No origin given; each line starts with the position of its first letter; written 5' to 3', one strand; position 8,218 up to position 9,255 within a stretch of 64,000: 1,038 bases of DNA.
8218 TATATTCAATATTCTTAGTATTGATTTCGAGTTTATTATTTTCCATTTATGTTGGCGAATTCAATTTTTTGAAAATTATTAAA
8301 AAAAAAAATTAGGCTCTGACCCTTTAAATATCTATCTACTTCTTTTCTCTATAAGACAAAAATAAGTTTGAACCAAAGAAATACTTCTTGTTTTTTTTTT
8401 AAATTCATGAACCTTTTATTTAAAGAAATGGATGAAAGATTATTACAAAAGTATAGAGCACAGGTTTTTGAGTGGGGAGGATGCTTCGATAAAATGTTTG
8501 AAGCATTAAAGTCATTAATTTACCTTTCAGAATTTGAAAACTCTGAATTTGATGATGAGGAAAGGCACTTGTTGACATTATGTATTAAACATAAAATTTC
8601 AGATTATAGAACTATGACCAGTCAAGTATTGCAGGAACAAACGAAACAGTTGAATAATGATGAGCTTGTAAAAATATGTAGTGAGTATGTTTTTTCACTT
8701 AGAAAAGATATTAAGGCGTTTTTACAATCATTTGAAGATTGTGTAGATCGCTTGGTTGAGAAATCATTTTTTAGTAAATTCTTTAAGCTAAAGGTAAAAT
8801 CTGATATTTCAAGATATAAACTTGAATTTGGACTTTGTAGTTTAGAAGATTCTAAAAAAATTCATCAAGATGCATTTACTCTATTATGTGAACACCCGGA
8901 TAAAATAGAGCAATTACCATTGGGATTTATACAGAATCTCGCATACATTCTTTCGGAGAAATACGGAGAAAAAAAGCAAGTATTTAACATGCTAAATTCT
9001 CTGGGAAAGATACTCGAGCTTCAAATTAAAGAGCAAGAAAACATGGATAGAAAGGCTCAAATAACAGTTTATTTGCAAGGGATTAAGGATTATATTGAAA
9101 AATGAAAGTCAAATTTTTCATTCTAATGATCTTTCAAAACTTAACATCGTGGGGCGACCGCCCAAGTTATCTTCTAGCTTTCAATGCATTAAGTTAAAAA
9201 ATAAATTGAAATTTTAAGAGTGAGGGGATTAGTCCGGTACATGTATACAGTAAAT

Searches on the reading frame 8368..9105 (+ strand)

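Call 5: search_protein_families(library=pfam, proteins=[window:8368-9105:+], max_evalue=1)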
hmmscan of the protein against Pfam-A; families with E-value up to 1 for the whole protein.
window:8368-9105:+ (245 aa): 5 families
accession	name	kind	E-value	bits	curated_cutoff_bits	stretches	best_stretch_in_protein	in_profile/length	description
PF00244.26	14-3-3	-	1.2e-13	51.6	33.2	1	31-241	2-217/223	14-3-3 protein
PF03059.22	NAS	-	0.011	15.5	27.1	1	51-142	20-106/276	Nicotianamine synthase protein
PF08202.16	MIS13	-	0.022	14.5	23.5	1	60-161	144-217/300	Mis12-Mtw1 protein family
PF09701.15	Cas_Cmr5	-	0.046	14.4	21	0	186-226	41-82/119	CRISPR-associated protein (Cas_Cmr5)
PF05868.16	Rotavirus_VP7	-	0.12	12.2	24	1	78-162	59-140/249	Rotavirus major outer capsid protein VP7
